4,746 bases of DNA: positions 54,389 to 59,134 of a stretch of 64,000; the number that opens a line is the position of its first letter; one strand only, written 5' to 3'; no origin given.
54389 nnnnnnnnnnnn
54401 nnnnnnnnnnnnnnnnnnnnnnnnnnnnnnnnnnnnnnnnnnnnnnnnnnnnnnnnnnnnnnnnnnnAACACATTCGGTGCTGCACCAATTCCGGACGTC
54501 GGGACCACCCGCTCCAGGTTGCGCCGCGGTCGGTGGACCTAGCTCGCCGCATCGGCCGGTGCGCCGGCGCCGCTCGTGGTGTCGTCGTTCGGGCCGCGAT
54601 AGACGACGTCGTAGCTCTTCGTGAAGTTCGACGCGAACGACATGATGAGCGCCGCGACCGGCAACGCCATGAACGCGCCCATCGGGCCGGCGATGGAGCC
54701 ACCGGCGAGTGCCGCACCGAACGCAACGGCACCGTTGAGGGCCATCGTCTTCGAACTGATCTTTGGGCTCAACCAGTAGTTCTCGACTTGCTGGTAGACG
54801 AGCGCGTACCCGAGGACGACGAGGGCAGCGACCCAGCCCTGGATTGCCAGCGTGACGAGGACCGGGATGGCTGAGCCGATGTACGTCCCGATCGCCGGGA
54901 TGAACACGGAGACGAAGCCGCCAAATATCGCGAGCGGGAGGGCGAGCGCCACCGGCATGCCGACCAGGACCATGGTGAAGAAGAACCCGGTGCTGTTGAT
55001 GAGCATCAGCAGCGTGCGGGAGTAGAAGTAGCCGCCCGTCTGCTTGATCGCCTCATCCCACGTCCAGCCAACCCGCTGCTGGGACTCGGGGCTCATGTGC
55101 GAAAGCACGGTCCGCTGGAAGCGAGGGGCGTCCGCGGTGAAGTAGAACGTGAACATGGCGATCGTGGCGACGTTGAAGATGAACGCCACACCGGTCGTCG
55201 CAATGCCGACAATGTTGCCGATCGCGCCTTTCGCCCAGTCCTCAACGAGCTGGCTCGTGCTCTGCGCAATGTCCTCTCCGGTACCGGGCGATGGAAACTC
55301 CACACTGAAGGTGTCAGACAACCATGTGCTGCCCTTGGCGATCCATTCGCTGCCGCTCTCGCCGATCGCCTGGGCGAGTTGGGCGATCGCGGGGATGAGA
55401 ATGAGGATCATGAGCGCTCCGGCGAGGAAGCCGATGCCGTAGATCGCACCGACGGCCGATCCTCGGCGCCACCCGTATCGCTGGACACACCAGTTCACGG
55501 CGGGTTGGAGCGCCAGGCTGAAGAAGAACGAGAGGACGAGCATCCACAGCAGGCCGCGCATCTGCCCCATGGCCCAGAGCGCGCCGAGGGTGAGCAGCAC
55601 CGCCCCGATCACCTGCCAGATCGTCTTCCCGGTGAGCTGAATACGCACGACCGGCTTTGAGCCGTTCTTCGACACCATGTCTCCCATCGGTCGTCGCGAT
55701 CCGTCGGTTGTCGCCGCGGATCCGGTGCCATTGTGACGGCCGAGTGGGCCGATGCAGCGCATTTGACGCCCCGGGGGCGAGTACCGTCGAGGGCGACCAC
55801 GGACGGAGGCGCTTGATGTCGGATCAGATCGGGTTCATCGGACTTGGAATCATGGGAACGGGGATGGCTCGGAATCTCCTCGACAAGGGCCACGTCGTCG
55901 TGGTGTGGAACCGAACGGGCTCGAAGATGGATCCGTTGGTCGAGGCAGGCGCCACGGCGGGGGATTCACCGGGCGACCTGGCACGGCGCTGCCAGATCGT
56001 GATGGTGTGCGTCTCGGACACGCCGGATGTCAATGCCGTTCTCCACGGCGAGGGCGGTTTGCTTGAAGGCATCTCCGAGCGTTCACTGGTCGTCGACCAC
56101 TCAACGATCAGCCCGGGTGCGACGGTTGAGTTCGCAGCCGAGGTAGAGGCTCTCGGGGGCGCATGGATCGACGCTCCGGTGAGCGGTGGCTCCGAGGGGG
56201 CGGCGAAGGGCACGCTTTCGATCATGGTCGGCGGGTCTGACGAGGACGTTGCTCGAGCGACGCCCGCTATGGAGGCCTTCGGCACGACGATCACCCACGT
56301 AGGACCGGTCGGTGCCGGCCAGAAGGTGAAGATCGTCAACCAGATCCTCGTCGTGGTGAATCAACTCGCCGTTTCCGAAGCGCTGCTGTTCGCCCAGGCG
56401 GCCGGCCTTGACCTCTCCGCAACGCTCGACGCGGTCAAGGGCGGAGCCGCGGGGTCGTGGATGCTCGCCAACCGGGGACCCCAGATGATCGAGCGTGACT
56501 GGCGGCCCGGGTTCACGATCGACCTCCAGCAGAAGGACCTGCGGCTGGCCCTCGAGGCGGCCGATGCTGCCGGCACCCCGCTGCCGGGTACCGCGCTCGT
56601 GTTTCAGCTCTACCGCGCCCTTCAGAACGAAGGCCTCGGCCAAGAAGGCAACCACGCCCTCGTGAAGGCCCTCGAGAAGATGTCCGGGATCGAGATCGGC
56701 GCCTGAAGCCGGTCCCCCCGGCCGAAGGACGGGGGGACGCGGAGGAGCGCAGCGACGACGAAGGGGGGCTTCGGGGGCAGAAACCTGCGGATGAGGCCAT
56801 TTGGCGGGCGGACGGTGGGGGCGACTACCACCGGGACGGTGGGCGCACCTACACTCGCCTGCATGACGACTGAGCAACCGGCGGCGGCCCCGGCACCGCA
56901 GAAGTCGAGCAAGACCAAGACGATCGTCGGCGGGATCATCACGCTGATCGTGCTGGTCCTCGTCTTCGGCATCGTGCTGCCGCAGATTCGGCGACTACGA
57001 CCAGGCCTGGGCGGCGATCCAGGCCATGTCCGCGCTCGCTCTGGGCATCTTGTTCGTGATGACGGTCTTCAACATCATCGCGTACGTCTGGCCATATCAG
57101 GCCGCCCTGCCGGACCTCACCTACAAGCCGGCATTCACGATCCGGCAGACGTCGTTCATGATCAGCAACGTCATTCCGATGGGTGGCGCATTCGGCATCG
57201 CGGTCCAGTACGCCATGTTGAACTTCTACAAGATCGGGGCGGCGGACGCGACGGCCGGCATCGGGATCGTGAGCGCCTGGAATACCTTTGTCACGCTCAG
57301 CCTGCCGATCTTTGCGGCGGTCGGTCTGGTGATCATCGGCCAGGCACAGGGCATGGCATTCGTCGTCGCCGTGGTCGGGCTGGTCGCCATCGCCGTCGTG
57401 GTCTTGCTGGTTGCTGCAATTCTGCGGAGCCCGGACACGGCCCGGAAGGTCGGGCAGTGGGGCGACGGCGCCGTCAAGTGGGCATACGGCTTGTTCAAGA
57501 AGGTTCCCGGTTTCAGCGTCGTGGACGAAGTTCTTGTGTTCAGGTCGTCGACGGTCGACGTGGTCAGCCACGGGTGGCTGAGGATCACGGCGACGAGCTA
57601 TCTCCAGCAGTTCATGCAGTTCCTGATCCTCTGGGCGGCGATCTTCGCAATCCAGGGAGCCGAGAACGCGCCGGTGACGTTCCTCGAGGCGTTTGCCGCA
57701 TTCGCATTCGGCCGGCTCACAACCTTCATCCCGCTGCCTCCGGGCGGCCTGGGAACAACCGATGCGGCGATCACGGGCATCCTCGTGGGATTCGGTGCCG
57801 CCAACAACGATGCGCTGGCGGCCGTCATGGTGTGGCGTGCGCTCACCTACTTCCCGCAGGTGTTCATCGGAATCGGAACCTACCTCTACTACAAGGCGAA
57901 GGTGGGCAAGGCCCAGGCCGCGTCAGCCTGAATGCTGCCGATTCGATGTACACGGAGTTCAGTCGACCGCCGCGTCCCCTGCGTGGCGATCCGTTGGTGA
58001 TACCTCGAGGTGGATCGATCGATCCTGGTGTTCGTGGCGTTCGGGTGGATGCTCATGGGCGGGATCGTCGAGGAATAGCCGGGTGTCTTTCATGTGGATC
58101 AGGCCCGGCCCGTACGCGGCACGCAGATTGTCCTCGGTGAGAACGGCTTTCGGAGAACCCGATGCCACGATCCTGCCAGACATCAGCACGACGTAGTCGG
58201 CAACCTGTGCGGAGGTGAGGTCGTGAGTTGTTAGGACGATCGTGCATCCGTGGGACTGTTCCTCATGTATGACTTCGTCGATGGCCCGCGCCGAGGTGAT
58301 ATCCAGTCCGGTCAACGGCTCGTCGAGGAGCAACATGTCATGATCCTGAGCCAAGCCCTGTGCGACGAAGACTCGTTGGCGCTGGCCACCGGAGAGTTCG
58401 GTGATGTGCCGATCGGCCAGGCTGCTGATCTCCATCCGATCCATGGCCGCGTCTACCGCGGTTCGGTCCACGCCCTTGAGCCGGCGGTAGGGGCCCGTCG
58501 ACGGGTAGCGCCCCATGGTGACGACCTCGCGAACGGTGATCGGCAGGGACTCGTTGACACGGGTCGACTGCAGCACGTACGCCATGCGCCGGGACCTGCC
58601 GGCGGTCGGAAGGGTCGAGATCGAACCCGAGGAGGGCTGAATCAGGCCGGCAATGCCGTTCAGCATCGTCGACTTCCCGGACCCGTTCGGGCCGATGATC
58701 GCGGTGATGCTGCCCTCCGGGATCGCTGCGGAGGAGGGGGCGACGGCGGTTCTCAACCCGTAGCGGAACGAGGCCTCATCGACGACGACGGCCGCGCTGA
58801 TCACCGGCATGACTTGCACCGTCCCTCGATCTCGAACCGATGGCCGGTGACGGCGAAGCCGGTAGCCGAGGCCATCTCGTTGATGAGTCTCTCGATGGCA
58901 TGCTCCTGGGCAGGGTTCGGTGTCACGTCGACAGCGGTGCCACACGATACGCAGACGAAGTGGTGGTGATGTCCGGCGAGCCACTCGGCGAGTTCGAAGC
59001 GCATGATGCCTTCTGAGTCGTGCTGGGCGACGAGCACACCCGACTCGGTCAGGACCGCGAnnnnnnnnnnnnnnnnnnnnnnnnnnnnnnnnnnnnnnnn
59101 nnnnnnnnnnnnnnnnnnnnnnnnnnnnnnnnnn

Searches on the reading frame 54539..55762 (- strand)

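Call 36: search_protein_families(library=pfam, max_evalue=0.00001, proteins=[window:54539-55762:-])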
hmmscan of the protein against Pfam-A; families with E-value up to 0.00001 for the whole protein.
window:54539-55762:- (407 aa): 1 family
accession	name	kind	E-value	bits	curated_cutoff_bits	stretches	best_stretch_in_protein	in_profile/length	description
PF01594.21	AI-2E_transport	-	9.6e-47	160.2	34.3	1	49-377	2-323/327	AI-2E family transporter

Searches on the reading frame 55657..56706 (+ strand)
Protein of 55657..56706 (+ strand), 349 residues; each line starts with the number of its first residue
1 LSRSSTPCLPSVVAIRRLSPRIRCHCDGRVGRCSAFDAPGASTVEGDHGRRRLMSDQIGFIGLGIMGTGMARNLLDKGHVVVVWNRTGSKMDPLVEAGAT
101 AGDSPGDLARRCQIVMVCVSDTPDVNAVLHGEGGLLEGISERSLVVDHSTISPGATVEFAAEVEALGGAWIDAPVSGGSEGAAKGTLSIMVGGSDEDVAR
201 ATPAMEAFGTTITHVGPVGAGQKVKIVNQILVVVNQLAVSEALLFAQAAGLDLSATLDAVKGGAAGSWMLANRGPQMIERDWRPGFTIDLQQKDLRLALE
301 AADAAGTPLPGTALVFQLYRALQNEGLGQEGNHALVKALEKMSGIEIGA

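Call 79: search_protein_families(library=pfam, max_evalue=0.00001, proteins=[window:55657-56706:+])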
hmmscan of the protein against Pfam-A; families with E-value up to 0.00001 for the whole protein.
window:55657-56706:+ (349 aa): 3 families
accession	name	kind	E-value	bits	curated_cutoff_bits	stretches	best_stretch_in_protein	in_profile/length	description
PF03446.21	NAD_binding_2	-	3.2e-52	177.2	21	1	57-216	1-161/161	NAD binding domain of 6-phosphogluconate dehydrogenase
PF14833.11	NAD_binding_11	-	4e-40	137.3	30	1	219-339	1-122/122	NAD-binding of NADP-dependent 3-hydroxyisobutyrate dehydrogenase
PF03807.23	F420_oxidored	-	1.1e-08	36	21.6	1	57-147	1-90/94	NADP oxidoreductase coenzyme F420-dependent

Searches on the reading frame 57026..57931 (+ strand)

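Call 79: search_protein_families(library=pfam, max_evalue=0.00001, proteins=[window:57026-57931:+])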
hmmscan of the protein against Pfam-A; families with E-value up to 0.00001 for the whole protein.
window:57026-57931:+ (301 aa): 1 family
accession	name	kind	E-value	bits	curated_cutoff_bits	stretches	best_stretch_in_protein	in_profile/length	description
PF03706.18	LPG_synthase_TM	-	6.7e-16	59.1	33.4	1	11-282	41-302/302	Lysylphosphatidylglycerol synthase TM region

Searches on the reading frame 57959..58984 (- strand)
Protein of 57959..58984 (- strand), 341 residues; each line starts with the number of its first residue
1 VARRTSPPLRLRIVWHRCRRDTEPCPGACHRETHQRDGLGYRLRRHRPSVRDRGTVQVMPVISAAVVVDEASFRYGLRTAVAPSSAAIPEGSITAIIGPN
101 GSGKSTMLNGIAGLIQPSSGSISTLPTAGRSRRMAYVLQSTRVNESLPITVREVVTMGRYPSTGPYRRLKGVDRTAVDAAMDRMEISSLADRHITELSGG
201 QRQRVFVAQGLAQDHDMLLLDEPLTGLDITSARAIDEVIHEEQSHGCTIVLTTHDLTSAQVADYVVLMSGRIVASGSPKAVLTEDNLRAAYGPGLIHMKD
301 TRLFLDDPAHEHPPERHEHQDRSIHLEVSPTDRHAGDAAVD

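Call 79: search_protein_families(library=pfam, max_evalue=0.00001, proteins=[window:57959-58984:-])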
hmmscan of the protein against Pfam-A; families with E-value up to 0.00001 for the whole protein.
window:57959-58984:- (341 aa): 3 families
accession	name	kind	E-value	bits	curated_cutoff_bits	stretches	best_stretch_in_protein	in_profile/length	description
PF00005.33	ABC_tran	-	1.8e-26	93.8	25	1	85-224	5-136/137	ABC transporter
PF13304.12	AAA_21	-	5.2e-10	40.3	27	0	93-128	1-36/304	AAA domain, putative AbiEii toxin, Type IV TA system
PF02463.25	SMC_N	-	2.8e-07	30.6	40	1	91-263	24-206/220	RecF/RecN/SMC N terminal domain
